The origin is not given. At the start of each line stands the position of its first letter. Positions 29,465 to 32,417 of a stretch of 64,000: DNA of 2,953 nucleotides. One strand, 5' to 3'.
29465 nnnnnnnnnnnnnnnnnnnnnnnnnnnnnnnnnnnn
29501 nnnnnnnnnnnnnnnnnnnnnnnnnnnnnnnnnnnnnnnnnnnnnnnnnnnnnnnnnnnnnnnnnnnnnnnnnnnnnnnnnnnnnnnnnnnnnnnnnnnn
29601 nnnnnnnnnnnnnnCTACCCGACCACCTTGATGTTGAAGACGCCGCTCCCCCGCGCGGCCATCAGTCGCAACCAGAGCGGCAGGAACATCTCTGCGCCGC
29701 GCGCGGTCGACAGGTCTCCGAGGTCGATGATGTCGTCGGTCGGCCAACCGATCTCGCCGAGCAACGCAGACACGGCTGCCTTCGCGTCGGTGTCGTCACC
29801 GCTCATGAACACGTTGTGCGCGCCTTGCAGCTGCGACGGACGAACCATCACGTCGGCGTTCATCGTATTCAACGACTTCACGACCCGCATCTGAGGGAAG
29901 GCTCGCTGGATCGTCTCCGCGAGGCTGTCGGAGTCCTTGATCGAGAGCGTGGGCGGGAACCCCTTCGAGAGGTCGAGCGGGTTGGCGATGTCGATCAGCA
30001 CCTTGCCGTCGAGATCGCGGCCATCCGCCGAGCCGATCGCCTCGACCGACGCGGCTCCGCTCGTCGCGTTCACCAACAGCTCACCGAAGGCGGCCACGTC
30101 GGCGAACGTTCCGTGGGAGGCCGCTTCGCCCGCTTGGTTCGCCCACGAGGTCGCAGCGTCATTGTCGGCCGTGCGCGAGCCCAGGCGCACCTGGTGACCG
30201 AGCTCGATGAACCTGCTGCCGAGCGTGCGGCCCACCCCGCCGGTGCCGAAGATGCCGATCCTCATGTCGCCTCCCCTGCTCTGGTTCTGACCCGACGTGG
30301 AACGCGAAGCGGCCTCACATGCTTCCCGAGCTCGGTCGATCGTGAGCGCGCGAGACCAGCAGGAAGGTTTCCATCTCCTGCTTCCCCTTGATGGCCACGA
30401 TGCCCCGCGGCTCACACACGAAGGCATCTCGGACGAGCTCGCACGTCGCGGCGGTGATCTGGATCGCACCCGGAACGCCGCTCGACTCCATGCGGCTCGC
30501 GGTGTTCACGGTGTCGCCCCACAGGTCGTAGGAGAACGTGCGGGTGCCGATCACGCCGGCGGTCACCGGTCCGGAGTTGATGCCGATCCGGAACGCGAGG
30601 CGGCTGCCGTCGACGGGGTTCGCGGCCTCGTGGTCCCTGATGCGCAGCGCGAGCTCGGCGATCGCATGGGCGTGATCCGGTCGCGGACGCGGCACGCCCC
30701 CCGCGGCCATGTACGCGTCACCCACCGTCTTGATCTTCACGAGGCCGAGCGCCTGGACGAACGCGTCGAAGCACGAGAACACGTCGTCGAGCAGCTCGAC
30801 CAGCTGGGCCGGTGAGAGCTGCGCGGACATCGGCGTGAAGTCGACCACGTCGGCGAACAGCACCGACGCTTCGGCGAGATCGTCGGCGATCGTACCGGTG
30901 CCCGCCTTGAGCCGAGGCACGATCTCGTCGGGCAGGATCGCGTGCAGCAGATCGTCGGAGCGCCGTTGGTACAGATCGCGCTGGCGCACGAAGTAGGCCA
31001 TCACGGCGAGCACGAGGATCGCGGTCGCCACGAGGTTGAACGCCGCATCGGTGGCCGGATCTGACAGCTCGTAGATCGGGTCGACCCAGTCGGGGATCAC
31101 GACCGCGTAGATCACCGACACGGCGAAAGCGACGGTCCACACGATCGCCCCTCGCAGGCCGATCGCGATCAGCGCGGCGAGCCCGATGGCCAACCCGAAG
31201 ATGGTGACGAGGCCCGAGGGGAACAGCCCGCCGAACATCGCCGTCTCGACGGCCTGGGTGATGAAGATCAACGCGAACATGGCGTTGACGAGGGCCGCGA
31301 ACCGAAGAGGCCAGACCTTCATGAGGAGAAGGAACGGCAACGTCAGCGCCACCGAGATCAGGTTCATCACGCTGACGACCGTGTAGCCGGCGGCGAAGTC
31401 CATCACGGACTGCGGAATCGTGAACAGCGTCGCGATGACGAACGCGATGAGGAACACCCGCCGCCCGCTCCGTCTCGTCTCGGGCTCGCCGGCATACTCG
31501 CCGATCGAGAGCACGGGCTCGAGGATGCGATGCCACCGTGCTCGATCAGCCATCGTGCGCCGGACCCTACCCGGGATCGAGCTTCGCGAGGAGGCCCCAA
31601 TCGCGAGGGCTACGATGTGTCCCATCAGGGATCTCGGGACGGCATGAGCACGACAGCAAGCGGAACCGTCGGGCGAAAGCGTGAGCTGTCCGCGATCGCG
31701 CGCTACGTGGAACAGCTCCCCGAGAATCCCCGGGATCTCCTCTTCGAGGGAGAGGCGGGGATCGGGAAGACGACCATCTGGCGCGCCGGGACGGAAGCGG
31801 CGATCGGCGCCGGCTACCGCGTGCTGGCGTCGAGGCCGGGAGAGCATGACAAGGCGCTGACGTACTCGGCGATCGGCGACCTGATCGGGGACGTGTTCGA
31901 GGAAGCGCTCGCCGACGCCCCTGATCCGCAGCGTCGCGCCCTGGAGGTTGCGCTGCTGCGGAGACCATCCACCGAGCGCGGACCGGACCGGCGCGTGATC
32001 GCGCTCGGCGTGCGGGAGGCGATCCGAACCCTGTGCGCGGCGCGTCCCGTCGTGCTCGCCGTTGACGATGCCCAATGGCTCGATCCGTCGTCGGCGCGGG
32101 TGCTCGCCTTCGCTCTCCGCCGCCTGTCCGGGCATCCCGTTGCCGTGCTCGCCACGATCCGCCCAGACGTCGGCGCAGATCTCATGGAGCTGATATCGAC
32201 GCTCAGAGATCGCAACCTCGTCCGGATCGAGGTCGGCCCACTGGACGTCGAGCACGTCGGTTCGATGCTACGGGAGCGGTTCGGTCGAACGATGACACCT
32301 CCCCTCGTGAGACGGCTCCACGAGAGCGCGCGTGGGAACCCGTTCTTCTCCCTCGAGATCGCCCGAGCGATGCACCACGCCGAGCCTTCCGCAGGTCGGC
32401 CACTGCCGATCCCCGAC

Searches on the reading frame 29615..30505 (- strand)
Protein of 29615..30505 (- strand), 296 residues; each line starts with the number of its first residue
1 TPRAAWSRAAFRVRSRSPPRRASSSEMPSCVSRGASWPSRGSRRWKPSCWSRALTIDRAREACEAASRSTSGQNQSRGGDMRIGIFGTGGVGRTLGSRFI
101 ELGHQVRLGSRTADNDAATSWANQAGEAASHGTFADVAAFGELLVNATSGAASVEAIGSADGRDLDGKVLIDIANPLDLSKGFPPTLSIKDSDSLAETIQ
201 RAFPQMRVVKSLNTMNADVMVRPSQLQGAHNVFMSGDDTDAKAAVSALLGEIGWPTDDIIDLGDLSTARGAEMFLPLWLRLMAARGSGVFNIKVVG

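Call 34: search_protein_families(library=pfam, proteins=[window:29615-30505:-], max_evalue=0.00001)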
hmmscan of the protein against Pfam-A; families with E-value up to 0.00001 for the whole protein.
window:29615-30505:- (296 aa): 1 family
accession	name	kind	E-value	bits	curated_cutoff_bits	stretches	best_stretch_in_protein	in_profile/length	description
PF03807.23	F420_oxidored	-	7.4e-11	42.9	21.6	1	82-176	1-94/94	NADP oxidoreductase coenzyme F420-dependent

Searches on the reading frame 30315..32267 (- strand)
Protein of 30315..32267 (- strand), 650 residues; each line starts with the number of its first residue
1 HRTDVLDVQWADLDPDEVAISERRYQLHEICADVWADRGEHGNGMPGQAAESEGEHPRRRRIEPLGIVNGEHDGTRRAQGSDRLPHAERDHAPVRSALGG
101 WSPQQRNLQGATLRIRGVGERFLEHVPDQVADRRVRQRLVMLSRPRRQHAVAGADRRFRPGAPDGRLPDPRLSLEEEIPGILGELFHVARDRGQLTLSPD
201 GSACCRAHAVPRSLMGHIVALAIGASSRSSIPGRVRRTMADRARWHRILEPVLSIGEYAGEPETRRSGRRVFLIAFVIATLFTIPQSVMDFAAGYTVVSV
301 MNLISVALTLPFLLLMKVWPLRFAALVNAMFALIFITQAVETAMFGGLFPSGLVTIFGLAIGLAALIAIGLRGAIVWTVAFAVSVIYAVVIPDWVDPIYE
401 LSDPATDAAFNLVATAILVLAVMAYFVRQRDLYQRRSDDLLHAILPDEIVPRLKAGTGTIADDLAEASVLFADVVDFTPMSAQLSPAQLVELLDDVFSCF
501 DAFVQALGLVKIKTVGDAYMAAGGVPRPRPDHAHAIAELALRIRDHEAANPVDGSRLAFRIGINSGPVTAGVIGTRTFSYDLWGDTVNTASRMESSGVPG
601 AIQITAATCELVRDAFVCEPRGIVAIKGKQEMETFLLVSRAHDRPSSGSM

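Call 34: search_protein_families(library=pfam, proteins=[window:30315-32267:-], max_evalue=0.00001)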
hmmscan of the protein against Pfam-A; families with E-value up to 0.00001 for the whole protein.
window:30315-32267:- (650 aa): 1 family
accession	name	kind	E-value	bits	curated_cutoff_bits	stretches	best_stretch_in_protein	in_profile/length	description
PF00211.25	Guanylate_cyc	-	7e-55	185.9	21.9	1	465-638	7-182/183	Adenylate and Guanylate cyclase catalytic domain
